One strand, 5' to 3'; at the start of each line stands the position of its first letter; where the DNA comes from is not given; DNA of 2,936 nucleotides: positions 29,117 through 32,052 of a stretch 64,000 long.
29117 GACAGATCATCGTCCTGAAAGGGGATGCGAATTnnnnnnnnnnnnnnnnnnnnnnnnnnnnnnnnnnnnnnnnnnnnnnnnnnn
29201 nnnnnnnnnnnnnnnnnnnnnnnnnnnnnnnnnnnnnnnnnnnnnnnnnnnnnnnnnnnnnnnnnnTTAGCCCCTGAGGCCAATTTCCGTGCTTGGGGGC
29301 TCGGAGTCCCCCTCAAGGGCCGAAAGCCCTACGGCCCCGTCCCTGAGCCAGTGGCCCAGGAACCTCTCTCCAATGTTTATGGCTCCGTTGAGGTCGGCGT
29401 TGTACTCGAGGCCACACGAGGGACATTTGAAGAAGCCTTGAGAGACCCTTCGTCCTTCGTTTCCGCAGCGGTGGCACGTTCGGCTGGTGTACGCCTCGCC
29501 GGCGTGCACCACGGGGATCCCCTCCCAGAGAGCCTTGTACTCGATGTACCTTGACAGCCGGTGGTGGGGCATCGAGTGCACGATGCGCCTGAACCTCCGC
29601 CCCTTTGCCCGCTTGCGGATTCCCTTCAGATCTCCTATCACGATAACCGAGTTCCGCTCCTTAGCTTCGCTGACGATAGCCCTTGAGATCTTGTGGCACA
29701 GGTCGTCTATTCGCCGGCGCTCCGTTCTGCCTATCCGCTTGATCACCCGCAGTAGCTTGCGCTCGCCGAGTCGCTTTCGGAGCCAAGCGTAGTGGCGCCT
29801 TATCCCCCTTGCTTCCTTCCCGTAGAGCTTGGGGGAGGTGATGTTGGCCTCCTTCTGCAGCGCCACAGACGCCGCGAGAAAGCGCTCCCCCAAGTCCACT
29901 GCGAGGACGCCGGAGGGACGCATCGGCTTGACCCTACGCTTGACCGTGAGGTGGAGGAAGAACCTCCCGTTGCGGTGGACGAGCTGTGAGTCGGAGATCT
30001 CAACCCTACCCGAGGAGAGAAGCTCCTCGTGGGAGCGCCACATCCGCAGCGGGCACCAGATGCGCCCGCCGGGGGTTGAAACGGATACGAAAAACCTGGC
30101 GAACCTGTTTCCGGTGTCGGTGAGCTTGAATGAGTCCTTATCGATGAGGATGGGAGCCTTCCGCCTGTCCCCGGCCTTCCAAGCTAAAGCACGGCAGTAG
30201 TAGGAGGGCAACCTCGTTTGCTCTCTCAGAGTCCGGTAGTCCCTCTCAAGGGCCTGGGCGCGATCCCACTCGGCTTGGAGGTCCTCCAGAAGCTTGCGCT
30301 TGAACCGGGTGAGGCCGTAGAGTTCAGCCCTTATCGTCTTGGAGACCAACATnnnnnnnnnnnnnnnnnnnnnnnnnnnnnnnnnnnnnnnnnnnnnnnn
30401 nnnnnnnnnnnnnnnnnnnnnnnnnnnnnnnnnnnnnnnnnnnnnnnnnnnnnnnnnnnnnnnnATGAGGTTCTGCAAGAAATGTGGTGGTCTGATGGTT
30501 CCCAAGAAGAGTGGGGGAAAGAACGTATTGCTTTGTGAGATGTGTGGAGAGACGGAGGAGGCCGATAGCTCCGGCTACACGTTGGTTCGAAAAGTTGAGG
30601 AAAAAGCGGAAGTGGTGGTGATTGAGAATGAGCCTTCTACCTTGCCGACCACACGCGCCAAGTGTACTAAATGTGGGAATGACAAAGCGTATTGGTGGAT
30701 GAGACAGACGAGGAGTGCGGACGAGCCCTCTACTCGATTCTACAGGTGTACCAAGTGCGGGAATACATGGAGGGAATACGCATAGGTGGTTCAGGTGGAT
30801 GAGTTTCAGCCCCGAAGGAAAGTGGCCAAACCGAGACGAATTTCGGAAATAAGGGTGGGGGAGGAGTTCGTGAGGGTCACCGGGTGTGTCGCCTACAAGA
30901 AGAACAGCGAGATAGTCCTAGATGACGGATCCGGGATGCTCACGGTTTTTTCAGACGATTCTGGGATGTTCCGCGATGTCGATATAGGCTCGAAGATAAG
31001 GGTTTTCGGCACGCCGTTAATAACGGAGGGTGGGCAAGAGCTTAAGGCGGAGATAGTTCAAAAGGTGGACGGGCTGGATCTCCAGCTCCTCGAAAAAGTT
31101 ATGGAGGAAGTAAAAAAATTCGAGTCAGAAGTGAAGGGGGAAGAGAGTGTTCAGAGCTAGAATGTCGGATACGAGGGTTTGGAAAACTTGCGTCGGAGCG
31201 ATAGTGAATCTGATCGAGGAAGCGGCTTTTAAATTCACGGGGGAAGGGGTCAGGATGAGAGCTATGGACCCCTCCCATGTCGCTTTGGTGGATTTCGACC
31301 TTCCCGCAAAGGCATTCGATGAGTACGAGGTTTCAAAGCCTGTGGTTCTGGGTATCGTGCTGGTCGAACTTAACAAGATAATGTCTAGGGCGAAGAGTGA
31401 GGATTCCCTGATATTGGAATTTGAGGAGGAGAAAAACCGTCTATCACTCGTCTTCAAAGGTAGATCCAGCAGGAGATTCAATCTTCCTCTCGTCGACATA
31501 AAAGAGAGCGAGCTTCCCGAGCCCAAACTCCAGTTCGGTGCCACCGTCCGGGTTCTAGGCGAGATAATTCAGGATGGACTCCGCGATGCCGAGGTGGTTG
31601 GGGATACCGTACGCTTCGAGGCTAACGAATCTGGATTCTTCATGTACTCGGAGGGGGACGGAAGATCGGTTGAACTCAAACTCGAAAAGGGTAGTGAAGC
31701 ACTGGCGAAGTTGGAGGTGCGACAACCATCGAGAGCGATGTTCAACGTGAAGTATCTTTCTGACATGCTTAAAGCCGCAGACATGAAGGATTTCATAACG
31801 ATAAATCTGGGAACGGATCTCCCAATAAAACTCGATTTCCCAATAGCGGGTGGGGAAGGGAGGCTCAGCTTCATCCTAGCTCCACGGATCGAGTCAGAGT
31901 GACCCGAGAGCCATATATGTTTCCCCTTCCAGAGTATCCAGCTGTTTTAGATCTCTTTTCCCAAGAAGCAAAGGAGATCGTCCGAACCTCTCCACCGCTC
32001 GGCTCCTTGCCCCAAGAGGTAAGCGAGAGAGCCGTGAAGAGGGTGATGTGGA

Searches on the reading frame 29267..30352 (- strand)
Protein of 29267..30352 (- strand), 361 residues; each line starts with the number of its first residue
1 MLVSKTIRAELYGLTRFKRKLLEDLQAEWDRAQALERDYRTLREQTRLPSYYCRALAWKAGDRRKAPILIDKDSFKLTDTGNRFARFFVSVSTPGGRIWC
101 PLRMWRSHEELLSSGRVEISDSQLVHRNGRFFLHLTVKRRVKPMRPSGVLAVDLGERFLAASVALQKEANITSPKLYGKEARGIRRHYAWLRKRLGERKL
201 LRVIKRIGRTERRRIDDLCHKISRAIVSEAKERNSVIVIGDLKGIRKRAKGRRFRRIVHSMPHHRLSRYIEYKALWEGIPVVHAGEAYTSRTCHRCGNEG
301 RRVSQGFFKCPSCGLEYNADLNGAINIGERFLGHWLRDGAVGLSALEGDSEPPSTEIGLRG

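Call 9: search_protein_families(library=pfam, proteins=[window:29267-30352:-], max_evalue=0.1)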
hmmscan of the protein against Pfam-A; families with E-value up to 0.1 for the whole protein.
window:29267-30352:- (361 aa): 4 families
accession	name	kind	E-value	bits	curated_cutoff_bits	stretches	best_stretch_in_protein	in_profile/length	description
PF07282.18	Cas12f1-like_TNB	-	2.6e-23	82.3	26.3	1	263-327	1-60/60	Cas12f1-like, TNB domain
PF01385.25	OrfB_IS605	-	1.5e-06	28.8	30.5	1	138-239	7-108/120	Probable transposase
PF24460.1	DUF7575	-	0.045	13.6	28.5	0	309-321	5-17/28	Domain of unknown function (DUF7575)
PF13878.12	zf-C2H2_3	-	0.091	13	27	0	308-320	14-26/40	zinc-finger of acetyl-transferase ESCO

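Call 12: find_encoding_contigs(protein=window:29267-30352:-, flank=3000, max_places=8)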
Protein window:29267-30352:- (361 aa): no gene with exactly this product is on record in the collection.

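Call 14: find_homologous_proteins(query=window:29267-30352:-, max_evalue=0.00001)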
Query window:29267-30352:- (361 aa): 728 proteins with E <= 0.00001 among 6641 candidates; the best 120 are listed.
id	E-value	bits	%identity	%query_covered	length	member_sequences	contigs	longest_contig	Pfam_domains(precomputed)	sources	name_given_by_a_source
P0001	1.8e-176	604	75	96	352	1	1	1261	PF01385.26,PF07282.19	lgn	-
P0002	5.8e-173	593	74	98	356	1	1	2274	PF01385.26,PF07282.19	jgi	-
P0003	2.9e-145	502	64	96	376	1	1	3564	PF07282.19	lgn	-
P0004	1.7e-131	456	62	96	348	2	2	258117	PF07282.19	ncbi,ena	-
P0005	2.4e-126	439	54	98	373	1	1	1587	PF07282.19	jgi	-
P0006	2.0e-124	433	55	98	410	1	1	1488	PF07282.19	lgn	-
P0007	3.4e-123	429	55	95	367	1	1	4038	PF07282.19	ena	-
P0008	6.7e-122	425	52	98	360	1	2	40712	PF07282.19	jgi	-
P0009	2.7e-120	420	52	99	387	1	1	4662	PF07282.19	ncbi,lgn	-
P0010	8.0e-108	379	53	98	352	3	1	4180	PF07282.19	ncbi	-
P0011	6.8e-107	376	53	95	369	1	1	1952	PF01385.26,PF07282.19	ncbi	-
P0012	2.5e-106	374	53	98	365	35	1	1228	PF07282.19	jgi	jgi:IS605 OrfB family transposase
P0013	5.6e-106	372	51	98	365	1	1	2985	PF07282.19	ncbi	-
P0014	1.2e-105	371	51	98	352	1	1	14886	PF07282.19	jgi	jgi:putative transposase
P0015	1.1e-104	368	52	99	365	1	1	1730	PF07282.19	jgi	jgi:putative transposase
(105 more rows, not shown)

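Call 15: find_encoding_contigs(protein=P0004, flank=4000, max_places=4)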
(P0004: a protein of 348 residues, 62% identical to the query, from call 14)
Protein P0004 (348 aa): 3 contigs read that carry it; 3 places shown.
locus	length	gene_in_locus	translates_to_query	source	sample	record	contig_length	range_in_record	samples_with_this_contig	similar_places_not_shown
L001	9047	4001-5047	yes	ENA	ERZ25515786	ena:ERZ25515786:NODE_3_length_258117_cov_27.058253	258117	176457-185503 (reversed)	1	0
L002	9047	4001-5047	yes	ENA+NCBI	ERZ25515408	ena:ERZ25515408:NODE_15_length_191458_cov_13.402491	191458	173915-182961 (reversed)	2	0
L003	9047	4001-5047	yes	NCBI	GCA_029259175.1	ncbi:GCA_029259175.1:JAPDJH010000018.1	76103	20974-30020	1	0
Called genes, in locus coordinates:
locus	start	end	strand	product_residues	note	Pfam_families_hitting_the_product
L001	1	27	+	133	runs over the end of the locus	-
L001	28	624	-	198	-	PF01380:SIS, PF13580:SIS_2 (weak)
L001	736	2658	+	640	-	PF02386:TrkH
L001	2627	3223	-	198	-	PF04919:DUF655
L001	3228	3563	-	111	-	PF03874:RNA_pol_Rpb4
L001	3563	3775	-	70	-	PF01157:Ribosomal_L21e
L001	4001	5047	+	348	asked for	PF07282:Cas12f1-like_TNB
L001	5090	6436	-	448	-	PF02881:SRP54_N, PF03308:MeaB (faint), PF00448:SRP54, PF02492:cobW (faint), PF02978:SRP_SPB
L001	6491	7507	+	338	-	PF00483:NTP_transferase, PF12804:NTP_transf_3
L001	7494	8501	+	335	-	-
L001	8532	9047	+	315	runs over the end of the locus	PF00294:PfkB, PF08543:Phos_pyr_kin (weak)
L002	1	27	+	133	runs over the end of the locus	-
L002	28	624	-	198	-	PF01380:SIS, PF13580:SIS_2 (weak)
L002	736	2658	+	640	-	PF02386:TrkH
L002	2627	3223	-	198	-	PF04919:DUF655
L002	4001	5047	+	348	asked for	PF07282:Cas12f1-like_TNB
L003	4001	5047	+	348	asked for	PF07282:Cas12f1-like_TNB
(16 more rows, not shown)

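Call 16: find_encoding_contigs(protein=P0002, flank=2000, max_places=3)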
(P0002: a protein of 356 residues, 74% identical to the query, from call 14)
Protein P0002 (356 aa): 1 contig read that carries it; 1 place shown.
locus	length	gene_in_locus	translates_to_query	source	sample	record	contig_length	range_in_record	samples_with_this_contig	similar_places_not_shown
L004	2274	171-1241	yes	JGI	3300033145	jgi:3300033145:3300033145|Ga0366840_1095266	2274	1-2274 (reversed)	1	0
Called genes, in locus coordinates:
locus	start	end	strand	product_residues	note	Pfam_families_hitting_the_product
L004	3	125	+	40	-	?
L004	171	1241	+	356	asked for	PF01385:OrfB_IS605 (weak), PF07282:Cas12f1-like_TNB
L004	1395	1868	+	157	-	-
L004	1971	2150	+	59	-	-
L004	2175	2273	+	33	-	?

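Call 17: find_encoding_contigs(protein=P0003, flank=2000, max_places=3)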
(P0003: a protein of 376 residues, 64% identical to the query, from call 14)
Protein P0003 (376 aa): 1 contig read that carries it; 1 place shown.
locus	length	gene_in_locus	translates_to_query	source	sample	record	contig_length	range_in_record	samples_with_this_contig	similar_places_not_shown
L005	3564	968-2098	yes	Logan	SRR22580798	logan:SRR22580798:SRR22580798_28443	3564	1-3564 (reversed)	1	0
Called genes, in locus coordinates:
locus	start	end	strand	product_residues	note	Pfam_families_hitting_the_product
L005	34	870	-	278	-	PF02195:ParB_N (faint), PF17762:HTH_ParB (weak)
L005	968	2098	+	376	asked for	PF07282:Cas12f1-like_TNB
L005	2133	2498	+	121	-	PF04343:DUF488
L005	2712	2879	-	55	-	-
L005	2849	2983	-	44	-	-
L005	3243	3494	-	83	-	-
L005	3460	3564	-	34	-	?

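Call 27: find_related_loci(query=A2, collection=genome_contigs, flank=3000)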
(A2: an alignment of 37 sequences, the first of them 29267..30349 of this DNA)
Query A2 (360 aa) in genome_contigs; peptide patterns used: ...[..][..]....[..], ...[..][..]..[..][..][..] (x = any residue, [..] = any of these).
598 stretches matched a pattern (row limit reached: there are more); 408 encode a relative of the query (tblastn E <= 1e-3); the best 80 are kept; 80 distinct loci.
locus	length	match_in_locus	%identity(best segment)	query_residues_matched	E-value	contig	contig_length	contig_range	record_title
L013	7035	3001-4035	62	2-347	1e-133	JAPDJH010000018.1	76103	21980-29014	MAG: Hadesarchaea archaeon isolate S4B4_HD70 c_000000000129, whole genome shotgun sequence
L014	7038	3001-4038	51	4-351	5e-106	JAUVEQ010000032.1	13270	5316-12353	MAG: Methanobacteriota archaeon isolate CSMAG_327 CSMAG_327_k141_1978486_length_13270_cov_6.0008, whole genome shotgun s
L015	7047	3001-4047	49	1-347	6e-98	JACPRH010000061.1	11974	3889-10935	MAG: Thaumarchaeota archaeon isolate NC_groundwater_674_Ag_B-0.1um_49_231 B_1_S1_Biohub_coassembly_k141_5587649, whole g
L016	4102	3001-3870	45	51-339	3e-78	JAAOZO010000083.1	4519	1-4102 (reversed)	MAG: Thaumarchaeota archaeon isolate SJ3.Bin70 k141_204562, whole genome shotgun sequence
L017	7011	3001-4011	43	4-344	5e-76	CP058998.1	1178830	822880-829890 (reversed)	MAG: Candidatus Fermentimicrarchaeum limneticum isolate Sv326 chromosome, complete genome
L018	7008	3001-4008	44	1-340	4e-75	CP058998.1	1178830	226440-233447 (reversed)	MAG: Candidatus Fermentimicrarchaeum limneticum isolate Sv326 chromosome, complete genome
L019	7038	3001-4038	42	5-357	7e-72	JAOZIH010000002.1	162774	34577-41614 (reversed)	MAG: Candidatus Bathyarchaeota archaeon isolate SQ NODE_66, whole genome shotgun sequence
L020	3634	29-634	59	148-351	7e-72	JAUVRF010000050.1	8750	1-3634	MAG: Methanobacteriota archaeon isolate CSMAG_707 CSMAG_707_k127_1715998_length_8750_cov_16.9303, whole genome shotgun s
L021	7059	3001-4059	40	1-356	5e-71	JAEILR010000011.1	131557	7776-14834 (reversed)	MAG: Methanomassiliicoccus sp. isolate MXMAG1 Contig11, whole genome shotgun sequence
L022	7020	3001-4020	39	1-355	2e-69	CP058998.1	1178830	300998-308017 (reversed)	MAG: Candidatus Fermentimicrarchaeum limneticum isolate Sv326 chromosome, complete genome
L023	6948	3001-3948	44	5-330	6e-68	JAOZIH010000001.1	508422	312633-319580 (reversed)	MAG: Candidatus Bathyarchaeota archaeon isolate SQ NODE_6, whole genome shotgun sequence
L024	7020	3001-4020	41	1-355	8e-68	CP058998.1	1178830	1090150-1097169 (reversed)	MAG: Candidatus Fermentimicrarchaeum limneticum isolate Sv326 chromosome, complete genome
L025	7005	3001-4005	40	1-339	8e-67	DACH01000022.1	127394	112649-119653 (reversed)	MAG TPA_asm: Archaeoglobus sp. UBA234 UBA234_contig_62, whole genome shotgun sequence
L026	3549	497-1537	42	5-356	6e-66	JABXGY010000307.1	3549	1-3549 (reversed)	MAG: archaeon isolate H03M_Hermod_104 h03m_104_k127_3825391, whole genome shotgun sequence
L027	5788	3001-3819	43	66-339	5e-66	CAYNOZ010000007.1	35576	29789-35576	MAG TPA_asm: uncultured Thermococci archaeon isolate ERP127260_co1_100 genome assembly, contig: NODE_376_length_35576_co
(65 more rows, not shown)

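Call 33: search_protein_families(library=ncbifam, proteins=[window:29267-30352:-], max_evalue=1)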
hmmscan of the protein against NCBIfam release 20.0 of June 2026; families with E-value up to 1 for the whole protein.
window:29267-30352:- (361 aa): 9 families
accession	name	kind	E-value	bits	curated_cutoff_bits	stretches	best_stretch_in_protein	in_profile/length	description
NF040570.1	guided_TnpB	subfamily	8.3e-50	170.2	100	1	70-329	129-388/389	RNA-guided endonuclease TnpB family protein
NF049972.1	CRISPR_Cas12f2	exception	9.3e-40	136.9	450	1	129-332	307-520/524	type V CRISPR-associated effector Cas12f2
TIGR01766.2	TIGR01766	domain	3.9e-21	75.4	32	1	211-290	1-82/82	IS200/IS605 family accessory protein TnpB-related protein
NF038280.1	IS607_TnpB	exception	6.7e-19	68.1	350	1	109-328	160-389/431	IS607 family element RNA-guided endonuclease TnpB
NF038281.1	IS200_TnpB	exception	5e-16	58.8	425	1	127-329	154-357/360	IS200/IS605 family element RNA-guided endonuclease TnpB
NF045604.1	cas_Cas12e_CasX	equivalog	3.2e-07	29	200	1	302-331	856-885/886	type V CRISPR RNA-guided endonuclease Cas12e/CasX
NF033950.0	Cas12c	equivalog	0.00023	18.9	250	1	304-332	1210-1240/1246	type V CRISPR-associated protein Cas12c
NF033949.1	Cas12b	equivalog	0.022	12.9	150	1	318-334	1122-1138/1253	type V CRISPR-associated protein Cas12b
NF003058.0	PRK03976.1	equivalog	0.095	12.7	87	1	288-317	34-64/91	50S ribosomal protein L37ae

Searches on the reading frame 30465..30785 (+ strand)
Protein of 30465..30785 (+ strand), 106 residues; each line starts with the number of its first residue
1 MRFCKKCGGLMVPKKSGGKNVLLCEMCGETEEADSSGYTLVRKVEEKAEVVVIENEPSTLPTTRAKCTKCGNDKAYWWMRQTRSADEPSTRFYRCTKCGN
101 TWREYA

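Call 23: find_encoding_contigs(protein=window:30465-30785:+, flank=3000, max_places=8)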
Protein window:30465-30785:+ (106 aa): 5 contigs read that carry it; 3 places shown.
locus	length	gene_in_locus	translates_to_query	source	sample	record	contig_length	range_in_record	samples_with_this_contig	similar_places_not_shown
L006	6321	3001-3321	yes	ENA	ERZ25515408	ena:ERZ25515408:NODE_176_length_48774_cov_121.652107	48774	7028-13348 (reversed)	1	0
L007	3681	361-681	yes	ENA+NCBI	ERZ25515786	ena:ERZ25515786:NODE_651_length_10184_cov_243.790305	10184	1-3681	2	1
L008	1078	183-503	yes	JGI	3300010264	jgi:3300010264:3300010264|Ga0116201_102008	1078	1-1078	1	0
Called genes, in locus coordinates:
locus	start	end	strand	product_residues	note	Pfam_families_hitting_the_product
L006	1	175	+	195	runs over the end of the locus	PF14382:ECR1_N, PF23459:S1_RRP5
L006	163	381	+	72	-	-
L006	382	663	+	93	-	PF13656:RNA_pol_L_2, PF01193:RNA_pol_L (weak)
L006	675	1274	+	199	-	PF01949:Endo_dU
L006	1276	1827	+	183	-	-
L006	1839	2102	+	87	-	-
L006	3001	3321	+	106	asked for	PF02150:Zn_ribbon_RPB9 (weak), PF01096:Zn_ribbon_TFIIS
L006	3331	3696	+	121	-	PF15490:Ten1_2 (weak)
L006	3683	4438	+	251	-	PF00705:PCNA_N, PF02747:PCNA_C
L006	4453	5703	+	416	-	PF04104:DNA_primase_lrg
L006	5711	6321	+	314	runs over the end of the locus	PF01896:DNA_primase_S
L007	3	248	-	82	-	?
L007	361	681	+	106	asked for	PF02150:Zn_ribbon_RPB9 (weak), PF01096:Zn_ribbon_TFIIS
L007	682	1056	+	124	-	PF15490:Ten1_2 (weak)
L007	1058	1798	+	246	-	PF00705:PCNA_N, PF02747:PCNA_C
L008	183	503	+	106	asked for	PF02150:Zn_ribbon_RPB9 (weak), PF01096:Zn_ribbon_TFIIS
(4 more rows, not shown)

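Call 32: list_cluster_members(proteins=[window:30465-30782:+, window:58331-58687:-])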
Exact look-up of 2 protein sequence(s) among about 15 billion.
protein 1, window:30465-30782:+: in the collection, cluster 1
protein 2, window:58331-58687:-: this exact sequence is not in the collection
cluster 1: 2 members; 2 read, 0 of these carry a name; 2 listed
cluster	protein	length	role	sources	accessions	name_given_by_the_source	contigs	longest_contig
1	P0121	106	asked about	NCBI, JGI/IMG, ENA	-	-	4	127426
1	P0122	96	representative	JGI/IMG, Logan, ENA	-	-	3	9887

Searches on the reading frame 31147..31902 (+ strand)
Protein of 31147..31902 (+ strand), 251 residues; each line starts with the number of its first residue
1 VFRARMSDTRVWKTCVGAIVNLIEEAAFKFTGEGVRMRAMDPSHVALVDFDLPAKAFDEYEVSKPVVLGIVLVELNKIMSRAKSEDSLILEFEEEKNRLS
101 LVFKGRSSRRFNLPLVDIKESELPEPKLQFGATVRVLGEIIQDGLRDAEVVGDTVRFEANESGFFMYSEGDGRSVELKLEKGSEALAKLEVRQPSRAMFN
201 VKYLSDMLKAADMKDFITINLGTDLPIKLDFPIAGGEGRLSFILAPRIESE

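Call 67: search_solved_structures(query=window:31147-31902:+, max_evalue=1e-10, show_alignments=1)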
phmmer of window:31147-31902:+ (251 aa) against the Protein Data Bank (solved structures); distinct sequences matched with E-value up to 1e-10: 99 (the best 60 are shown).
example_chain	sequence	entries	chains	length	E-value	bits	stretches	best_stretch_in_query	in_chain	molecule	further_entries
3k4x_A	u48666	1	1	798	3.9e-66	226.2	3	1-250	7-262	Proliferating cell nuclear antigen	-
3lx1_A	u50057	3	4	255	1.5e-60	208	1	14-250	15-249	DNA polymerase sliding clamp 1 | DNA polymerase sliding clamp 1, Proliferating cell nuclear antigen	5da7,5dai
6knb_C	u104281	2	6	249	2.4e-60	207.2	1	14-249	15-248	DNA polymerase sliding clamp 1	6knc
5a6d_A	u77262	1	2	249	2.8e-60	207.1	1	14-249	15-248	DNA POLYMERASE SLIDING CLAMP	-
7n5i_A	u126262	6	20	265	3.5e-60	206.7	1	14-249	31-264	DNA polymerase sliding clamp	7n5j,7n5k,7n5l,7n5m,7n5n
1ge8_A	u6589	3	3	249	1.2e-59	205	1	17-249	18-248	PROLIFERATION CELL NUCLEAR ANTIGEN | Proliferating Cell Nuclear Antigen | DNA polymerase sliding clamp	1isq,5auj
1iz4_A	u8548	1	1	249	1.5e-58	201.4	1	17-249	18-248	Proliferating cell nuclear antigen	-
3a2f_B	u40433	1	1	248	1.8e-57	197.9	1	17-249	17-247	DNA polymerase sliding clamp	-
1iz5_A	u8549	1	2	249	1.8e-57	197.9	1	17-249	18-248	Proliferating cell nuclear antigen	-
6t7x_A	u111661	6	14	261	9.3e-56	192.3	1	18-249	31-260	DNA polymerase sliding clamp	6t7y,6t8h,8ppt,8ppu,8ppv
24ku_A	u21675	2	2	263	2.7e-38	135.1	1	8-247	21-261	DNA polymerase sliding clamp | DNA polymerase sliding clamp 1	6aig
2hii_C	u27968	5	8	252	1e-33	120.1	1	7-248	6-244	PCNA3 (SSO0405) | DNA polymerase sliding clamp 3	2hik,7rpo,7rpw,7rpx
2ijx_A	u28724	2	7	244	1.7e-33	119.4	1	7-248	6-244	DNA polymerase sliding clamp A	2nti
2ix2_C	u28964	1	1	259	2e-33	119.2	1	7-248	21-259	DNA POLYMERASE SLIDING CLAMP A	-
7o1e_A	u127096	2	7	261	2.5e-32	115.6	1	3-249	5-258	Proliferating cell nuclear antigen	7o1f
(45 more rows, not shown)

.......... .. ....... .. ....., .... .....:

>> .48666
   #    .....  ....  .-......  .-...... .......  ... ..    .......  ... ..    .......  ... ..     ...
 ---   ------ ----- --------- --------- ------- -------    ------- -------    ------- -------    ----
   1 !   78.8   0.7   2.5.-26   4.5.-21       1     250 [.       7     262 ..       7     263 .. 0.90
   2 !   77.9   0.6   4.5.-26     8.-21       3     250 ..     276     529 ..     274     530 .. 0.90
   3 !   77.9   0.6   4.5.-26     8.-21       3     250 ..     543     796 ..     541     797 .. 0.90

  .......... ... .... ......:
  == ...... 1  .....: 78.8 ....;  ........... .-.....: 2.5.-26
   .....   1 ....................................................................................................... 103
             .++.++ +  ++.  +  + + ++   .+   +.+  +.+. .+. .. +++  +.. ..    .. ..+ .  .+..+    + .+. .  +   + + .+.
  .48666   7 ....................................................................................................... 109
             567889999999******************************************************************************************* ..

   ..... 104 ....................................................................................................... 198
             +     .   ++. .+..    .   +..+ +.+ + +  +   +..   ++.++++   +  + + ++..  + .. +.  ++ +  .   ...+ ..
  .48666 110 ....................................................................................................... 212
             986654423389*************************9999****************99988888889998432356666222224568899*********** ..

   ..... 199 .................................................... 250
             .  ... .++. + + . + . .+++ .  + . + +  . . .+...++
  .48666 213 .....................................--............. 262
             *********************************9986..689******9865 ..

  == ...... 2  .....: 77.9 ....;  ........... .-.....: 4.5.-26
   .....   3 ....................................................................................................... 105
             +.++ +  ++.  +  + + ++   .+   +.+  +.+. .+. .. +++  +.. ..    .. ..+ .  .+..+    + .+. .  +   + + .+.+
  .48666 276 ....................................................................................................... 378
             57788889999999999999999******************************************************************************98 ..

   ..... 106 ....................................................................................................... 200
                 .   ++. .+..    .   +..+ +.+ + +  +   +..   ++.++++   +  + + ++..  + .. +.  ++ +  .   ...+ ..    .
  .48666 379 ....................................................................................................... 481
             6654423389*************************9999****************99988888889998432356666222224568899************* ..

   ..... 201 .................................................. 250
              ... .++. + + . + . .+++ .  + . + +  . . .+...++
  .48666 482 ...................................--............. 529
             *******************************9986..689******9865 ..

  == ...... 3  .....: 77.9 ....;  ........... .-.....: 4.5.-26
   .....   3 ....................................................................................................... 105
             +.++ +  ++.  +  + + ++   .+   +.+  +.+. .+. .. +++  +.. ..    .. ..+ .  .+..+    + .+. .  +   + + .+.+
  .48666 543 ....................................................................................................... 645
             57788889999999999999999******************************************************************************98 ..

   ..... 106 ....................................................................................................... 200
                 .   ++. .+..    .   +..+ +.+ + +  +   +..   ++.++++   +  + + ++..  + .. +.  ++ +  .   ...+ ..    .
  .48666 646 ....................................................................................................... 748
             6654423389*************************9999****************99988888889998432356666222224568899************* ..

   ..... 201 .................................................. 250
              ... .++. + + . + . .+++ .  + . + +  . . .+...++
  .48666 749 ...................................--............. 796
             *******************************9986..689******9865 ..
